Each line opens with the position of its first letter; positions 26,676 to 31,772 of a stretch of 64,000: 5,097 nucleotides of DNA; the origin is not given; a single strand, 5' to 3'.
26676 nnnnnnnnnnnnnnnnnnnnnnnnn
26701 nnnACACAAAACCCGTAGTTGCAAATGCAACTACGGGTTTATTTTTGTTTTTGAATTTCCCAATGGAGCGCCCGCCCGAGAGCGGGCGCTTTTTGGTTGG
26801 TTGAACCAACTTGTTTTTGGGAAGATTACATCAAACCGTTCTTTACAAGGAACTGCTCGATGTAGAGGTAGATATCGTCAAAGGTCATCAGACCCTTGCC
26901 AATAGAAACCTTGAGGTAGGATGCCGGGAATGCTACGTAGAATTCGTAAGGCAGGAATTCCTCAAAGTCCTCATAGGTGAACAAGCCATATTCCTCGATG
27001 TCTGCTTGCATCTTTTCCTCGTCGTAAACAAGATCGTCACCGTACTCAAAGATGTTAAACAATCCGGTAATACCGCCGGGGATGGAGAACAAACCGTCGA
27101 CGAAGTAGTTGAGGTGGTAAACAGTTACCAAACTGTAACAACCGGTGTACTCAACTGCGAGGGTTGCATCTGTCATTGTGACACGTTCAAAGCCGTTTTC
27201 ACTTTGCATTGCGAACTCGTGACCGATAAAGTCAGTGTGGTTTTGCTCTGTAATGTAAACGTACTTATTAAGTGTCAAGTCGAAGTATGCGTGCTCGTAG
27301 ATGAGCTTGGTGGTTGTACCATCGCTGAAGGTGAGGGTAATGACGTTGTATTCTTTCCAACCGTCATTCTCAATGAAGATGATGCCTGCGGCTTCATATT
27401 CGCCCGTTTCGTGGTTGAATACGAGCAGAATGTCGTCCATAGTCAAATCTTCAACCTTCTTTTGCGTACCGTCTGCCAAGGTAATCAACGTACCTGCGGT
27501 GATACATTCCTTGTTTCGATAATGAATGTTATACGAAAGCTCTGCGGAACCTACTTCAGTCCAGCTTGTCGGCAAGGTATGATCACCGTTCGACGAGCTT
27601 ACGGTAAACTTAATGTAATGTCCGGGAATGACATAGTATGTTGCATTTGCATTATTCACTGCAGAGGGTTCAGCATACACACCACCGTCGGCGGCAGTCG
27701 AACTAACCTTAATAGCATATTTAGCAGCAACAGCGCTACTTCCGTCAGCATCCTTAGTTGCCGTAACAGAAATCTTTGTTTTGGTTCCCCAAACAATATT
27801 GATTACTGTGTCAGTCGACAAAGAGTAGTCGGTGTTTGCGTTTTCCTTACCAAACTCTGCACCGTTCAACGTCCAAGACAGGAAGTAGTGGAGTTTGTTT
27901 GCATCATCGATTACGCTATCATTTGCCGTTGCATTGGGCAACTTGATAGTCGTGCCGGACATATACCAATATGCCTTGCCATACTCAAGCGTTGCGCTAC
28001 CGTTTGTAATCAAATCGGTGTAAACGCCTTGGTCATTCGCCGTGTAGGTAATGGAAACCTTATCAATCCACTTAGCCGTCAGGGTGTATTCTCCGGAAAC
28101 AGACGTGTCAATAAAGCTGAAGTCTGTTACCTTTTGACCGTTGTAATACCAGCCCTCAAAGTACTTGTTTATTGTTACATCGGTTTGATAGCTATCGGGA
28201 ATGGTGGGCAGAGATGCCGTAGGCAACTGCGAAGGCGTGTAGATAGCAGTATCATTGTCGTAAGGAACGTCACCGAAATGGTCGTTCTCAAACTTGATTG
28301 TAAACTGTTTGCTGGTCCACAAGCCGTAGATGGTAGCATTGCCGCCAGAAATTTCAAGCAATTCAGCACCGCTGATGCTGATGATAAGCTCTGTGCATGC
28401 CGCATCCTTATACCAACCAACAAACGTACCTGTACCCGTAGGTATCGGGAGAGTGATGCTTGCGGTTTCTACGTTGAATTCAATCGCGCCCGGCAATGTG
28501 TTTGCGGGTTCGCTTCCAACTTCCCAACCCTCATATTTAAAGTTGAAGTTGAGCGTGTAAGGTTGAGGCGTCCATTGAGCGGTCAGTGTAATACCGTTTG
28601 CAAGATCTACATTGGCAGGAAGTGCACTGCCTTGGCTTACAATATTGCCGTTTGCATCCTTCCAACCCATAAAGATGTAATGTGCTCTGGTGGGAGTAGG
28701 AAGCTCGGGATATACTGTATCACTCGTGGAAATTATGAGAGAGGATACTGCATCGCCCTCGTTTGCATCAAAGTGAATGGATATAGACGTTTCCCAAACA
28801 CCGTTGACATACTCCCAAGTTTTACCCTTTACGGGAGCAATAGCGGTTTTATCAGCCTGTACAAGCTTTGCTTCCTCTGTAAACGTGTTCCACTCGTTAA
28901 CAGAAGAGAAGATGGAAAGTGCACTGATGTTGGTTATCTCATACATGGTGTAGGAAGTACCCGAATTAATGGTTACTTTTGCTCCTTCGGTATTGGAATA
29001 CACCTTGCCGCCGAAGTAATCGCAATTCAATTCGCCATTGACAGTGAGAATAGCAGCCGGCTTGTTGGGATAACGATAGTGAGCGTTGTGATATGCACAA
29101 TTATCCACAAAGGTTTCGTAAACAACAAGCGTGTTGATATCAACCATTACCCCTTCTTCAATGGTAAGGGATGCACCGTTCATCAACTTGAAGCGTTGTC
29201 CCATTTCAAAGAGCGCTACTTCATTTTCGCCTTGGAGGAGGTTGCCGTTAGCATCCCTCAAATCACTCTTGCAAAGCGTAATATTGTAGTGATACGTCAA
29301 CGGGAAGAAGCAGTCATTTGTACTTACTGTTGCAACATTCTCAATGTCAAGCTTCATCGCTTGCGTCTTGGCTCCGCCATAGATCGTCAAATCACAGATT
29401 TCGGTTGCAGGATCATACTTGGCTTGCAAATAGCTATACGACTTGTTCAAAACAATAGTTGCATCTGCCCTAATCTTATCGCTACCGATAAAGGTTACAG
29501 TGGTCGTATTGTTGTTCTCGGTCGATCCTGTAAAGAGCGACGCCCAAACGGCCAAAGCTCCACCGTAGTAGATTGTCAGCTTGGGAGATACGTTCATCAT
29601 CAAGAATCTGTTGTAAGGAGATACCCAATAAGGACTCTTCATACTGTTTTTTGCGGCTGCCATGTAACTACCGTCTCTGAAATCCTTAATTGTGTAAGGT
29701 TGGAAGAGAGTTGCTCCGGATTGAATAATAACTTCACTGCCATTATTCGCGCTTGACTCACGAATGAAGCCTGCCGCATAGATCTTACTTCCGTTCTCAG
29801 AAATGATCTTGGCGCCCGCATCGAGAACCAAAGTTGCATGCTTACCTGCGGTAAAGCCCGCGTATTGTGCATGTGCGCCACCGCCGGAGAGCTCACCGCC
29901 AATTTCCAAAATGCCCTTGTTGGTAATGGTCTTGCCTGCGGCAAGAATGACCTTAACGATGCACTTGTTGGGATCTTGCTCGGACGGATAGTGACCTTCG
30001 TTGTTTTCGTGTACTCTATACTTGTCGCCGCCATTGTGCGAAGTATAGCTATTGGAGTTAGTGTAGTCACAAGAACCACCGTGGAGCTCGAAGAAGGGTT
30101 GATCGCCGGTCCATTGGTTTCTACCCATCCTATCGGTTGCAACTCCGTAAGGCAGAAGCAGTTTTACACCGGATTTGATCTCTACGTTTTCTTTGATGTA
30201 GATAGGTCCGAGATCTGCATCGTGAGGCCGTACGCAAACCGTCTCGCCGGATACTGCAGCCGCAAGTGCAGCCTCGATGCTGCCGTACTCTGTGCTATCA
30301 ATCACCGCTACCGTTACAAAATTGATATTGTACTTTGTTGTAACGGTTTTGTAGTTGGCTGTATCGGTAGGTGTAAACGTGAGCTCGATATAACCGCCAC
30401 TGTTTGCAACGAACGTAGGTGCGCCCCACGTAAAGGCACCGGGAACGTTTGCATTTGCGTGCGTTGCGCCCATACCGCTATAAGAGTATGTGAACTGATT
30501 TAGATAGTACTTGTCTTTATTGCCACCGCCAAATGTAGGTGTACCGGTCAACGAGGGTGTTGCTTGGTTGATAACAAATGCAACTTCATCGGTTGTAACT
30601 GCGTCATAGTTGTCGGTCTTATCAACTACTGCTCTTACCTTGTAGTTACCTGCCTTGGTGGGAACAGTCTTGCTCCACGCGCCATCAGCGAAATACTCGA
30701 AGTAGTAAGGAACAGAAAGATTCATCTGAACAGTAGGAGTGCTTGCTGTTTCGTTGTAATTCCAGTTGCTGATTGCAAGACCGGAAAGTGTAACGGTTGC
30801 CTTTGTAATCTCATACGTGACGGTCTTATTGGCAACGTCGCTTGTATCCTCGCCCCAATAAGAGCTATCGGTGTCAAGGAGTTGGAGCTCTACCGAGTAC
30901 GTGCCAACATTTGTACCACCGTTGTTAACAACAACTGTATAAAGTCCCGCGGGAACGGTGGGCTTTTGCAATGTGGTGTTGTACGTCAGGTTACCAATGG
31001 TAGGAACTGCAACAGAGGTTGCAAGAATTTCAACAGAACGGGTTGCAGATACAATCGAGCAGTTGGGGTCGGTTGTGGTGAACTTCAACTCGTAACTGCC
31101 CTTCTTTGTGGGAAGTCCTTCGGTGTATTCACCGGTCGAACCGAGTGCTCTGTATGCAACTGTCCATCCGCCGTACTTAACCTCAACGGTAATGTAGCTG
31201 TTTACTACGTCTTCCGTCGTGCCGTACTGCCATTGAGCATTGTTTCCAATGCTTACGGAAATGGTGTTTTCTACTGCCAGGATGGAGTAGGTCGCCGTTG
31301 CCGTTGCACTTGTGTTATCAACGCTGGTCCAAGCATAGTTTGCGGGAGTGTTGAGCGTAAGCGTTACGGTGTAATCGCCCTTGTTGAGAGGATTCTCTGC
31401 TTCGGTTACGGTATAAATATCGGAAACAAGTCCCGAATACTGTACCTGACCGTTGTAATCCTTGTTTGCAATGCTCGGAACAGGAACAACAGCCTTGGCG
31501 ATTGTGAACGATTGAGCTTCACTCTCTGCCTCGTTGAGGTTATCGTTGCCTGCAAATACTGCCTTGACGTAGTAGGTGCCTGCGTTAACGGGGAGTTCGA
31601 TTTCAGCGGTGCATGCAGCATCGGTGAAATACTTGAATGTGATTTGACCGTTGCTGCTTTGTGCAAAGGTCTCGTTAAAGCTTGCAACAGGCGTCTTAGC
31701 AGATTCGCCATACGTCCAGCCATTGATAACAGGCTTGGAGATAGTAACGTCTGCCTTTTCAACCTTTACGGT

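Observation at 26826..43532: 16.7-kb apparently single-promoter locus coupling an ABC ATPase/permease pair to a 1,049-aa Ig/beta-helix protein and the 3,598-aa giant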

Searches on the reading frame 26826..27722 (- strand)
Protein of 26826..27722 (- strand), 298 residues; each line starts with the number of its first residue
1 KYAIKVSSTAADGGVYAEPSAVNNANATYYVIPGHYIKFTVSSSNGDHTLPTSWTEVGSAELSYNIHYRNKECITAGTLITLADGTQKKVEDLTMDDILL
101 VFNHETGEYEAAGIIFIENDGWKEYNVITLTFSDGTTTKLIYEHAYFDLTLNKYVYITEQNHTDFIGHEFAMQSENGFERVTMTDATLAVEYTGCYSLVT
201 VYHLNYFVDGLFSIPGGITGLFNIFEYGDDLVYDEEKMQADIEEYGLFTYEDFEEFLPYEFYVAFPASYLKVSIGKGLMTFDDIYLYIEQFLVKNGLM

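Call 12: search_protein_families(library=pfam, proteins=[window:26826-27722:-], max_evalue=1)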
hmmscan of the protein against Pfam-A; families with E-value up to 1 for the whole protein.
window:26826-27722:- (298 aa): 2 families
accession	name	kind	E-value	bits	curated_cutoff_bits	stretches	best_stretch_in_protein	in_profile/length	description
PF08517.17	AXH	-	0.0028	18.6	33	1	76-141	3-69/116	Ataxin-1 and HBP1 module (AXH)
PF01079.26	Hint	-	0.023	14.8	29.7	1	69-147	9-87/213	Hint module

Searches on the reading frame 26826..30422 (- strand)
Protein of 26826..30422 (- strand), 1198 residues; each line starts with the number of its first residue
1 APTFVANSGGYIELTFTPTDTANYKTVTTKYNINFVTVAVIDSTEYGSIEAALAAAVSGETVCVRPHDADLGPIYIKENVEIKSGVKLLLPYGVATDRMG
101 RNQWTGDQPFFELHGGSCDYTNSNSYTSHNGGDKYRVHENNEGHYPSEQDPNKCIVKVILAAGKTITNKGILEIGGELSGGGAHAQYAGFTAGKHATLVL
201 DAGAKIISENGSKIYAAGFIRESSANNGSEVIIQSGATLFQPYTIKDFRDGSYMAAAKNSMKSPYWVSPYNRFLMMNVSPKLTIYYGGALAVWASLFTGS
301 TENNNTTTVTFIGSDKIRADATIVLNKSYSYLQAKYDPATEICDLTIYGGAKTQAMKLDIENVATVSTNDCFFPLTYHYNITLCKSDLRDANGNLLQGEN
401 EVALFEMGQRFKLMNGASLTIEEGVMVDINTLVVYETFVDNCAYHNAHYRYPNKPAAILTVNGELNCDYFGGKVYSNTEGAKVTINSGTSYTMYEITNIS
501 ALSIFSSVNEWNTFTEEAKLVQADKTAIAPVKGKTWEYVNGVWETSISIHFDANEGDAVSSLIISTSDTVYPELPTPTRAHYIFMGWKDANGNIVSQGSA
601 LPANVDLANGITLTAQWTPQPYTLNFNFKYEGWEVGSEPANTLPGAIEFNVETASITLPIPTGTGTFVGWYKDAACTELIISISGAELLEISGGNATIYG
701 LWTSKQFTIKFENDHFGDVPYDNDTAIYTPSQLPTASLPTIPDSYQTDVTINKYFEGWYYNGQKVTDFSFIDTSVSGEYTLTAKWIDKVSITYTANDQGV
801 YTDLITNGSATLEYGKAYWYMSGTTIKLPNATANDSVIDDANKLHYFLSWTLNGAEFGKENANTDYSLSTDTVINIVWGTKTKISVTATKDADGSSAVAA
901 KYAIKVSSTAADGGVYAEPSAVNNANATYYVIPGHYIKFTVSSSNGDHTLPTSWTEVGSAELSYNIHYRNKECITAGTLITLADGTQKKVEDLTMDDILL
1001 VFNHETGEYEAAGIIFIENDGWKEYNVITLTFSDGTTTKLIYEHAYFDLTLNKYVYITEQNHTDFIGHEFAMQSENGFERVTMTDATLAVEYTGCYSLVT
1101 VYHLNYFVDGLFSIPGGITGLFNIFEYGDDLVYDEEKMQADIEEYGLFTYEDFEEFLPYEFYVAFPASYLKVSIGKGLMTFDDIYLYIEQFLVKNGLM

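Call 23: search_solved_structures(query=window:26826-30422:-, max_evalue=1)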
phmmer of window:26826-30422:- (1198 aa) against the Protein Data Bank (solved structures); distinct sequences matched with E-value up to 1: 0.

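Call 27: find_homologous_proteins(query=window:26826-30422:-)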
Query window:26826-30422:- (1198 aa): 17 proteins with E <= 0.001 among 8000 candidates.
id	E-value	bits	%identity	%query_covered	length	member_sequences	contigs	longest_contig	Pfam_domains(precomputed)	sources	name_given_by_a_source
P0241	0.0e+0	1041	49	56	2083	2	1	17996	PF09479.17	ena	-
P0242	6.8e-297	1006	65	51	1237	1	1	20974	PF09479.17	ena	-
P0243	1.0e-278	946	46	52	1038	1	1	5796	PF09479.17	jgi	-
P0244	3.4e-264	898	42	56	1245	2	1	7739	PF09479.17,PF18887.6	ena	-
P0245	4.1e-176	606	44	52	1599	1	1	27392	PF09479.17,PF18887.6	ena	-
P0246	5.0e-151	523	39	53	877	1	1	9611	PF09479.17,PF18998.7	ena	-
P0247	5.2e-111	390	36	74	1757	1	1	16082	PF09479.17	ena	-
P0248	9.3e-95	337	48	19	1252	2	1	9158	PF02368.25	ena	-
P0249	1.8e-58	216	35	45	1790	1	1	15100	-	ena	-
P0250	5.3e-53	198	41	23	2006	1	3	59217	-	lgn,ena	-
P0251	2.4e-48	183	43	18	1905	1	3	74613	-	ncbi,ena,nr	ncbi:MAG: hypothetical protein J6K14_06225 [Clostridia bacterium]|nr:hypothetical protein [Clostridi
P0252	1.7e-44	170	34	44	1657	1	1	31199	PF18887.6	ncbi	-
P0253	3.0e-42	163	33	44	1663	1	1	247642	PF18887.6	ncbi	-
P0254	7.5e-39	151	34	40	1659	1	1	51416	PF18887.6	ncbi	-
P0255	3.4e-36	143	32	35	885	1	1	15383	PF18887.6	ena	-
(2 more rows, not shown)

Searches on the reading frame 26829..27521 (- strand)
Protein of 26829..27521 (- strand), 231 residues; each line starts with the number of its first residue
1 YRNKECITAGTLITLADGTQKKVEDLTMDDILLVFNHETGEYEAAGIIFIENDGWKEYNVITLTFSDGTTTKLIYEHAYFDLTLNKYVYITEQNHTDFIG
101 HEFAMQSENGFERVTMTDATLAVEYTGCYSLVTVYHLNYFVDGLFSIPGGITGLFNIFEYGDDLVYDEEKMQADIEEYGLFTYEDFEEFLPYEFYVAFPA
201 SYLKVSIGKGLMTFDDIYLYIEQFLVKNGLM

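Call 64: search_solved_structures(query=A5, max_evalue=10, show_alignments=2)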
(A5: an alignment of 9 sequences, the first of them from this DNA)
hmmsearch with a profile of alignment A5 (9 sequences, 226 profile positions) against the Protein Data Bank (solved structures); distinct sequences matched with E-value up to 10: 11.
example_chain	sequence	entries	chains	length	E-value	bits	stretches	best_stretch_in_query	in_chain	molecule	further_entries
6y75_A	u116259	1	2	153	0.0029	20.7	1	6-145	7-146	NAD(P)(+)--arginine ADP-ribosyltransferase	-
6tmm_AAA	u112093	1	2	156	0.0032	20.6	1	6-145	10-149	NAD(P)(+)--arginine ADP-ribosyltransferase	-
6tmm_BBB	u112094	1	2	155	0.0033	20.6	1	6-145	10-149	NAD(P)(+)--arginine ADP-ribosyltransferase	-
6y75_B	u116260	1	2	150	0.0035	20.5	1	6-144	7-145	NAD(P)(+)--arginine ADP-ribosyltransferase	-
8w20_A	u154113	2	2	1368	0.0063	19.6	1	7-83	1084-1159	Intein C-terminal splicing domain-containing protein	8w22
4j2j_A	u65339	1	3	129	0.57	13.2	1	8-65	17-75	Ataxin-1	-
4o1r_A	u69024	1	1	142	0.64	13.1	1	5-79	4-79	Replicative DNA helicase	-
1sjv_A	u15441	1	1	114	0.69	13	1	92-139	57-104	r9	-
2m41_B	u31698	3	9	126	1.3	12.1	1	8-64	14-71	Ataxin-1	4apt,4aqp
4j2l_A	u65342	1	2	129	1.4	12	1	8-64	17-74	Ataxin-1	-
1oa8_A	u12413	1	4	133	1.5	11.8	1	8-64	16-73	ATAXIN-1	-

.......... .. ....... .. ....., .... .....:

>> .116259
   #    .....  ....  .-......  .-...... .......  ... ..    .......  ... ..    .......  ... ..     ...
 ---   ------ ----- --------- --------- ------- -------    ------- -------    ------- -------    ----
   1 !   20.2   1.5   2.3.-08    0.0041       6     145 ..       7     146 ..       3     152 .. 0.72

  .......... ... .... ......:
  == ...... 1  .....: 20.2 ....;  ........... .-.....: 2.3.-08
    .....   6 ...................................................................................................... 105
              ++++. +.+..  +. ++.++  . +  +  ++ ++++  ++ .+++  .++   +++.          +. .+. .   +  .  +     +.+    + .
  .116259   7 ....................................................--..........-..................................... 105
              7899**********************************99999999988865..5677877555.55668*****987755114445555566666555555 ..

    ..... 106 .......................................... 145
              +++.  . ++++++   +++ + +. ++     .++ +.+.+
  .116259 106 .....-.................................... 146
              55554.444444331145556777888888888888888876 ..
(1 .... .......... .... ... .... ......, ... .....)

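Call 65: search_protein_families(library=pfam, alignment_id=A5, max_evalue=1)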
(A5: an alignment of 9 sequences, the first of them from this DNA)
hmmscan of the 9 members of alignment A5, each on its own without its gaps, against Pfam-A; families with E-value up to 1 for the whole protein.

A. member 1, seq(231 aa): 3 families
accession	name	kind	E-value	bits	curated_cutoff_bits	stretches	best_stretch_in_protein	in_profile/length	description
PF08517.17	AXH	-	0.0018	19.2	33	1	9-74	3-69/116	Ataxin-1 and HBP1 module (AXH)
PF01079.26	Hint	-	0.024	14.7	29.7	1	3-80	10-87/213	Hint module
PF20323.3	DUF6618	-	0.39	11.5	27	0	121-157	20-55/92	Family of unknown function (DUF6618)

B. families by the number of members that match (of 9 scanned): 13 families
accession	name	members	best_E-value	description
PF01079.26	Hint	6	1.7e-05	Hint module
PF05203.21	Hom_end_hint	4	0.0027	Hom_end-associated Hint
PF14890.11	Intein_splicing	3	0.00071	Intein splicing domain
PF08517.17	AXH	3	0.0012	Ataxin-1 and HBP1 module (AXH)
PF06594.17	HCBP_related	2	0.009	Haemolysin-type calcium binding protein related domain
PF13403.11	Hint_2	1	0.0036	Hint domain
PF14623.11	Vint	1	0.029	Hint-domain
PF07591.16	PT-HINT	1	0.036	Pretoxin HINT domain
PF06919.17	Phage_T4_Gp30_7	1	0.11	Phage Gp30.7 protein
PF00036.39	EF-hand_1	1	0.12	EF hand domain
PF07202.18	Tcp10_C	1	0.16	T-complex protein 10 C-terminus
PF13405.12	EF-hand_6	1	0.2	EF-hand domain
PF20323.3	DUF6618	1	0.39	Family of unknown function (DUF6618)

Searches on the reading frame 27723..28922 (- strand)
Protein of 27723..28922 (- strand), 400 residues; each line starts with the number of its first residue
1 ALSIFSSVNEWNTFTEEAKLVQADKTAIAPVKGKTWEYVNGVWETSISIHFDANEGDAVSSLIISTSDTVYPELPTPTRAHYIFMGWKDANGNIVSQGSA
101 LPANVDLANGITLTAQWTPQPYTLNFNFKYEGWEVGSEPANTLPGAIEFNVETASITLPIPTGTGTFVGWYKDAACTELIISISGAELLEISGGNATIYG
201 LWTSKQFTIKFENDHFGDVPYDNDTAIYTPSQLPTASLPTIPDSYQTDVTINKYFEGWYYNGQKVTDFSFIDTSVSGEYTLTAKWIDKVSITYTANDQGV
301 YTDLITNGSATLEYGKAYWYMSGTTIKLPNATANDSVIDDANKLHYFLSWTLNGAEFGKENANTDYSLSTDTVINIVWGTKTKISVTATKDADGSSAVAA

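Call 12: search_protein_families(library=pfam, proteins=[window:27723-28922:-], max_evalue=1)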
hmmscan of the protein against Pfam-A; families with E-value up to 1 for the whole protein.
window:27723-28922:- (400 aa): 2 families
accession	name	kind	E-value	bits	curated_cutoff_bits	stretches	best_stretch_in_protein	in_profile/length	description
PF09479.16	Flg_new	-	1.6e-10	41.4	27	3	49-99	3-52/65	Listeria-Bacteroides repeat domain (List_Bact_rpt)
PF17967.7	Pullulanase_N2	-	0.17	13.1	23.2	1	282-353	3-74/112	Pullulanase N2 domain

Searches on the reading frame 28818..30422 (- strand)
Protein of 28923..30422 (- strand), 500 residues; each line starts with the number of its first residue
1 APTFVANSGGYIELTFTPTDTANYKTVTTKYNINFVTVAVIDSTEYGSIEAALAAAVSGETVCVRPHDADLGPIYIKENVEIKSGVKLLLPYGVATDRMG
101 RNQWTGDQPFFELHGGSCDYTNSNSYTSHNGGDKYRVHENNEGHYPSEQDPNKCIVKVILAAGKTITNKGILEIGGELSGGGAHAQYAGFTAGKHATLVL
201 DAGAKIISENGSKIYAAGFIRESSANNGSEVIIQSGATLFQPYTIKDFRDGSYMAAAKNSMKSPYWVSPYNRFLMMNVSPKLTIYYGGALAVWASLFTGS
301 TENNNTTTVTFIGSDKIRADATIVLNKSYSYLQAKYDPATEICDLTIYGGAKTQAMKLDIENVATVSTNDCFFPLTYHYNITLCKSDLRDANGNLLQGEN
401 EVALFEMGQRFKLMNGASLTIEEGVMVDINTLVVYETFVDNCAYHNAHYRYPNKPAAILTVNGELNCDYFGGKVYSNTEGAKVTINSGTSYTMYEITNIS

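Call 12: search_protein_families(library=pfam, proteins=[window:28923-30422:-], max_evalue=1)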
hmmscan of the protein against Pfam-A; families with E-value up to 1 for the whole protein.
window:28923-30422:- (500 aa): 1 family
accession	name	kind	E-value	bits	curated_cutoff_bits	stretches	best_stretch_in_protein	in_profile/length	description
PF14328.11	DUF4385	-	0.12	13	27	1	120-157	83-122/148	Domain of unknown function (DUF4385)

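Call 87: search_solved_structures(query=A6, max_evalue=10)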
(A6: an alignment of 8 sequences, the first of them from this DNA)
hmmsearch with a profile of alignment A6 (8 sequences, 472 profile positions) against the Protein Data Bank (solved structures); distinct sequences matched with E-value up to 10: 3.
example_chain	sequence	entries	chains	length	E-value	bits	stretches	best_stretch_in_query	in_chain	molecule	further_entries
5l07_A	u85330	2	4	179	0.42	12.2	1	306-372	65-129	Quorum-sensing transcriptional activator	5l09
9hmy_A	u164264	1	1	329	1.3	10.6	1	379-430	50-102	SteA-like C-terminal domain-containing protein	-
4bd9_B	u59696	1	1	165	2.6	9.6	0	279-298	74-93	CARBOXYPEPTIDASE INHIBITOR SMCI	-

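Call 88: search_protein_families(library=pfam, alignment_id=A6, max_evalue=1)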
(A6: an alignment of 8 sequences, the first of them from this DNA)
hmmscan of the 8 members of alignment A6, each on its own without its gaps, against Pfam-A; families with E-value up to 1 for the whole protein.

A. member 1, seq(505 aa): 1 family
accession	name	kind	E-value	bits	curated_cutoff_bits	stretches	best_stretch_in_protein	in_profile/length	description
PF14328.11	DUF4385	-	0.1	13.2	27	1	90-127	83-122/148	Domain of unknown function (DUF4385)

B. families by the number of members that match (of 8 scanned): 5 families
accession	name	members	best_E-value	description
PF22528.1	PRMT_C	1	0.017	Arginine methyltransferase oligomerization subdomain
PF08412.15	Ion_trans_N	1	0.082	Ion transport protein N-terminal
PF21461.3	HL_N-beta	1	0.091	Hyaluronate lyase, N-terminal beta-sheet domain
PF14328.11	DUF4385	1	0.1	Domain of unknown function (DUF4385)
PF25725.1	crAss_CARG1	1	0.13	Crassvirus cargo protein 1 domain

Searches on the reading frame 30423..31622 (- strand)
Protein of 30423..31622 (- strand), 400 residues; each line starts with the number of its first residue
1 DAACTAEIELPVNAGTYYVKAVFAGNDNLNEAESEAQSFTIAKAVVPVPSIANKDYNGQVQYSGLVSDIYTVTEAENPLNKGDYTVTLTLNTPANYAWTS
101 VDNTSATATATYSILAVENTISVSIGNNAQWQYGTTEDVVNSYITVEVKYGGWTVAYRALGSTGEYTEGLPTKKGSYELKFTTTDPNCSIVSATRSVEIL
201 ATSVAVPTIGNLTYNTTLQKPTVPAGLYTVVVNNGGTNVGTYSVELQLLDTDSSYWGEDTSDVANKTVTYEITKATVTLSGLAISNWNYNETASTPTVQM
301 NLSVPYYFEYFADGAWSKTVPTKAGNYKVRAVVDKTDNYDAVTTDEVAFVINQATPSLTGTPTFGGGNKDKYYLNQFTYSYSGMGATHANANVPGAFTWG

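Call 12: search_protein_families(library=pfam, proteins=[window:30423-31622:-], max_evalue=1)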
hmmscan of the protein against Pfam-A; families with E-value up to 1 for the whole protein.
window:30423-31622:- (400 aa): 3 families
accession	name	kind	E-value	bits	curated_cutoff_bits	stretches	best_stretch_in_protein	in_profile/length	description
PF18887.5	MBG_3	-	1.7e-06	28.5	25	1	275-354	1-71/72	MBG domain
PF16640.11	Big_3_5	-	0.005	17.8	35.5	1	5-41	50-87/88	Bacterial Ig-like domain (group 3)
PF13752.12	DUF4165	-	0.016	15.6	25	1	189-232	56-99/121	Domain of unknown function (DUF4165)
